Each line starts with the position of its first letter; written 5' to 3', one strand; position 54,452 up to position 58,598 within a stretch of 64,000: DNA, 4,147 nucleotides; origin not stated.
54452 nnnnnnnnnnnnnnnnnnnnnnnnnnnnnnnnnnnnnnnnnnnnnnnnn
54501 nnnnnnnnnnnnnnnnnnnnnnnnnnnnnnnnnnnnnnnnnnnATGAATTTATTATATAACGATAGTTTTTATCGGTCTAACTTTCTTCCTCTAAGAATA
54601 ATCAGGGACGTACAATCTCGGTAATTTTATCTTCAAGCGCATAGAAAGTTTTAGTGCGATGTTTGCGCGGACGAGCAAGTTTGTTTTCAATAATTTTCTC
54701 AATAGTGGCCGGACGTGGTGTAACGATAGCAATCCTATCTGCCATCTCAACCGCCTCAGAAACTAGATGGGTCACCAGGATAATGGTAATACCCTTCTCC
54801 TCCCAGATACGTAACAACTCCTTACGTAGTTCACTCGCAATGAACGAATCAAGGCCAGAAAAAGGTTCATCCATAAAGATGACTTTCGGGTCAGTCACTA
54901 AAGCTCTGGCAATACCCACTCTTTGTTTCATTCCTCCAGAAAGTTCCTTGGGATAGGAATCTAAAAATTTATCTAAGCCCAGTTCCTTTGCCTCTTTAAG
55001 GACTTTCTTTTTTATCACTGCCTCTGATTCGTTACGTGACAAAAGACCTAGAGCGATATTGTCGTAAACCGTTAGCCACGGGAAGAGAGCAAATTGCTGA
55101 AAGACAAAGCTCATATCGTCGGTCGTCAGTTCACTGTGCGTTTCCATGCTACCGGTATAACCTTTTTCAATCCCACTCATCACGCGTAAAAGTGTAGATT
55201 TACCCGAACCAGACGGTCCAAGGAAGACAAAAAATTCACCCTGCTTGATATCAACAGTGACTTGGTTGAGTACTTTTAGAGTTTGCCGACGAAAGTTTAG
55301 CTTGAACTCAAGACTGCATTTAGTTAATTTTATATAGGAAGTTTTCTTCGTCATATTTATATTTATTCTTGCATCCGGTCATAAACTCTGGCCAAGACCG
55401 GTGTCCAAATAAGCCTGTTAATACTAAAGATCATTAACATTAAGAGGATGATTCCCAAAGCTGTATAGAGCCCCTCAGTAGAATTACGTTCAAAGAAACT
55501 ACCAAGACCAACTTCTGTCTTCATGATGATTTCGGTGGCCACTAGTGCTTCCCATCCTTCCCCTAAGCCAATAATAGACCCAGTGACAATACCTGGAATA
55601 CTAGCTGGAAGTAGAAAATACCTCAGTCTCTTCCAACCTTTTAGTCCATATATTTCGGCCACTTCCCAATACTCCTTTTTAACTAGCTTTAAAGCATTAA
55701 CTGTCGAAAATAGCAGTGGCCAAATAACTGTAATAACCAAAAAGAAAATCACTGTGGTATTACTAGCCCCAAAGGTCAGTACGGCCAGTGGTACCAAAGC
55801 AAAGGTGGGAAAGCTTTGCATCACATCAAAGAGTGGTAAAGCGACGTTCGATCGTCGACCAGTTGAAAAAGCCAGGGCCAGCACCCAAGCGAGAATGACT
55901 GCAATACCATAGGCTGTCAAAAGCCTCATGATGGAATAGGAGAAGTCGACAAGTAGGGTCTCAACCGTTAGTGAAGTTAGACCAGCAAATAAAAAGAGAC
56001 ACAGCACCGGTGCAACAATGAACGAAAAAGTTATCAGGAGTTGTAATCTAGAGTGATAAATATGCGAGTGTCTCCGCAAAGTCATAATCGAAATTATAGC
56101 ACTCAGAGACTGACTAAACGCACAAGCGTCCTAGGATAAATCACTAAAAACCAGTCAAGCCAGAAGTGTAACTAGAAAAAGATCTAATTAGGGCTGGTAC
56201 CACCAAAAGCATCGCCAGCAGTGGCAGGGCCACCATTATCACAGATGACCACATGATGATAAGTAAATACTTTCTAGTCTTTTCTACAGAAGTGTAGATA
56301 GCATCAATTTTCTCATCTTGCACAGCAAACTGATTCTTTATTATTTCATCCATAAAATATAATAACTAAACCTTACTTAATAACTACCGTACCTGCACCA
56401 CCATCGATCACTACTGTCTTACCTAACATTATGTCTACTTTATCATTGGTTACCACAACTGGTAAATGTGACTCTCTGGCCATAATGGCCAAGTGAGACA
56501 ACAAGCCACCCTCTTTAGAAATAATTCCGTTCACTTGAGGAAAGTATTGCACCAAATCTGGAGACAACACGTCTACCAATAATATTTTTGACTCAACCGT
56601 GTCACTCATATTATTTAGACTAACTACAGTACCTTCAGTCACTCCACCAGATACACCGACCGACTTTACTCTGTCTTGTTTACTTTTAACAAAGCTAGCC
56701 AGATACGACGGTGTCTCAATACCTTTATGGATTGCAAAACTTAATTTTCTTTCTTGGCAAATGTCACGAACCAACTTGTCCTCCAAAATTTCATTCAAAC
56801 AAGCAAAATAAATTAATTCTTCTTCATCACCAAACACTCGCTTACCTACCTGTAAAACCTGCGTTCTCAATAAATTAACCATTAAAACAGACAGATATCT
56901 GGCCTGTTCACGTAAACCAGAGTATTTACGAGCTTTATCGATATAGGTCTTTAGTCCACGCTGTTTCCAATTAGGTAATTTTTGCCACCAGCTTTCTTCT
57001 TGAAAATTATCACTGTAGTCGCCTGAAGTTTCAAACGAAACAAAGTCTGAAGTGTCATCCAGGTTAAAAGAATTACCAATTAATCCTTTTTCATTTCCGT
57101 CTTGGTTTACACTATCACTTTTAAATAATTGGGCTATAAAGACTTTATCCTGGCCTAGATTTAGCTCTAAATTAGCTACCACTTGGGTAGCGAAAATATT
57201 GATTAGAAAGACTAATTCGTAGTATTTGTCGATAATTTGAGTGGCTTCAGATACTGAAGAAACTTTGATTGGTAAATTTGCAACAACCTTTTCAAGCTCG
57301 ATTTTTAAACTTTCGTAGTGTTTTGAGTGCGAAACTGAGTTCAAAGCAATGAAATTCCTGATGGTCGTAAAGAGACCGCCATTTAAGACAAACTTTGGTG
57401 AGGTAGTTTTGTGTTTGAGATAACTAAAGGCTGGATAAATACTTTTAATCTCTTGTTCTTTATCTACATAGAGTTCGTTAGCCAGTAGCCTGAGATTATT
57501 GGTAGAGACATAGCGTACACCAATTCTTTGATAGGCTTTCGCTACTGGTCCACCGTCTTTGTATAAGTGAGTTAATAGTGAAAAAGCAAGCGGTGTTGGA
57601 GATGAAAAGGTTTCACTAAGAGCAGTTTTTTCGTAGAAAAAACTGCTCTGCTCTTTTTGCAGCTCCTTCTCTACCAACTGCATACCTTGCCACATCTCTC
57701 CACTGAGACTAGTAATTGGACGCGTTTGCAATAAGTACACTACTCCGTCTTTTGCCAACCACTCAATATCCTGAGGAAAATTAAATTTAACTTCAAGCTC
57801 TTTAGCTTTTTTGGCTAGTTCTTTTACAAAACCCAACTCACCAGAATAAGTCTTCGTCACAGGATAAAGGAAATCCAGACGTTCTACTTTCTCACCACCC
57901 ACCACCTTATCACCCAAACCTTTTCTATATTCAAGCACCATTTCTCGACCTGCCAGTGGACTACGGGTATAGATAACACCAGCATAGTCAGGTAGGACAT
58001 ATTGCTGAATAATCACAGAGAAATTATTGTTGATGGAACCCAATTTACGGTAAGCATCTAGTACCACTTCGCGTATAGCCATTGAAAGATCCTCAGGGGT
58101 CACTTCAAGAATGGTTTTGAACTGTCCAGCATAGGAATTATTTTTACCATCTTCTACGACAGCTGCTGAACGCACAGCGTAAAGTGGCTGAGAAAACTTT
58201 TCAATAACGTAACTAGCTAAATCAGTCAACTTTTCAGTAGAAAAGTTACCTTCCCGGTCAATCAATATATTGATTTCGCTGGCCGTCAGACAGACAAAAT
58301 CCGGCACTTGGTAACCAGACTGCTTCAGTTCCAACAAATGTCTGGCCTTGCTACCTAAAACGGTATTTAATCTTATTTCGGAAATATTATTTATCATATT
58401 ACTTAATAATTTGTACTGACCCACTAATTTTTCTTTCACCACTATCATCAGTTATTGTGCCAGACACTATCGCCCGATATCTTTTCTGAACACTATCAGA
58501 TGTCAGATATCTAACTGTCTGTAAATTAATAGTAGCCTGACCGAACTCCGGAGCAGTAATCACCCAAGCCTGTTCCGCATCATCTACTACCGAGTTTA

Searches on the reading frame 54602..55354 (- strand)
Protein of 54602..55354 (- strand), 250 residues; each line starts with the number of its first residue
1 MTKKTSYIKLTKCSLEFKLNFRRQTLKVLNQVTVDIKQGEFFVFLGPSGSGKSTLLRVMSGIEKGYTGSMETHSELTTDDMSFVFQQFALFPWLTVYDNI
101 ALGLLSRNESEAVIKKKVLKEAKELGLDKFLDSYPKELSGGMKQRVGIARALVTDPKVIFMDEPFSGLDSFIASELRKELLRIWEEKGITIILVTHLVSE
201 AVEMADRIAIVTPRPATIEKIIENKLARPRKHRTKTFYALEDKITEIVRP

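Call 73: search_protein_families(library=pfam, proteins=[window:54602-55354:-], max_evalue=0.001)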
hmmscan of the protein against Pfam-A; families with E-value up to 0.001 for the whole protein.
window:54602-55354:- (250 aa): 4 families
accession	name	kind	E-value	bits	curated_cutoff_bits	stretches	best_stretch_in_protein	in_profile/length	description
PF00005.33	ABC_tran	-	1.8e-30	106.8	25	1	29-165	1-136/137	ABC transporter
PF13304.12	AAA_21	-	7.5e-11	43.1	27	1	136-196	236-298/304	AAA domain, putative AbiEii toxin, Type IV TA system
PF03193.22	RsgA_GTPase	-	0.00021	21.6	30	1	24-72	92-139/174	RsgA GTPase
PF13555.12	AAA_29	-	0.00026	21.1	27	1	30-56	13-39/61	P-loop containing region of AAA domain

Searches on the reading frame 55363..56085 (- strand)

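Call 73: search_protein_families(library=pfam, proteins=[window:55363-56085:-], max_evalue=0.001)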
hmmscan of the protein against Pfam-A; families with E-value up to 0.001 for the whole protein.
window:55363-56085:- (240 aa): 1 family
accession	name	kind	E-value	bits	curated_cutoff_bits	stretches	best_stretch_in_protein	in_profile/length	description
PF00528.27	BPD_transp_1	-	1.1e-23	84.4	26.4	1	63-223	2-172/184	Binding-protein-dependent transport system inner membrane component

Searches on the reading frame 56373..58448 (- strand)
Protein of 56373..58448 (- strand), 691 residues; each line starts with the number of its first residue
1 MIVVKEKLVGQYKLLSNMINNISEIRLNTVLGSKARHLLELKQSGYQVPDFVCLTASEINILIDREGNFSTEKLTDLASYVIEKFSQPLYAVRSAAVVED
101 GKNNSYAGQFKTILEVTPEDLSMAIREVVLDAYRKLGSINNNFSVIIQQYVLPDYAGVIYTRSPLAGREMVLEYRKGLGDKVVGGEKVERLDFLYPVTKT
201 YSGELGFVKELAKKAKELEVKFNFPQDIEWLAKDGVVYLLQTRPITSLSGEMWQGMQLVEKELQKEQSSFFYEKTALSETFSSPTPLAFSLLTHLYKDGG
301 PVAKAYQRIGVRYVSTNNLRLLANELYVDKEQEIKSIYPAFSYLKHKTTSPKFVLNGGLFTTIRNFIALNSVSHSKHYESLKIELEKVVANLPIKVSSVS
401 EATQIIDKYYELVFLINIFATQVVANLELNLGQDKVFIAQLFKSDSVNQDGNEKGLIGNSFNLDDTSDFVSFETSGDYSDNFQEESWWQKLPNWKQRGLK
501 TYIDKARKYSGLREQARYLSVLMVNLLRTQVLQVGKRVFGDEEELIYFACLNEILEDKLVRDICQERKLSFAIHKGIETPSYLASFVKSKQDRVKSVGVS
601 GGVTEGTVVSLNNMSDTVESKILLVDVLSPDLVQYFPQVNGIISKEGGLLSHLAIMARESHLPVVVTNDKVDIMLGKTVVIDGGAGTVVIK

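Call 41: search_protein_families(library=pfam, proteins=[window:56373-58448:-], max_evalue=0.001)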
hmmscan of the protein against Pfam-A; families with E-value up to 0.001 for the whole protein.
window:56373-58448:- (691 aa): 2 families
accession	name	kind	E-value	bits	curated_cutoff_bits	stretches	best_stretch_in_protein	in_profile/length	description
PF01326.24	PPDK_N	-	1e-25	91.2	27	2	78-186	89-214/328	Pyruvate phosphate dikinase, AMP/ATP-binding domain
PF00391.29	PEP-utilizers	-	2.3e-14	53.2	23.1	1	619-686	3-72/72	PEP-utilising enzyme, mobile domain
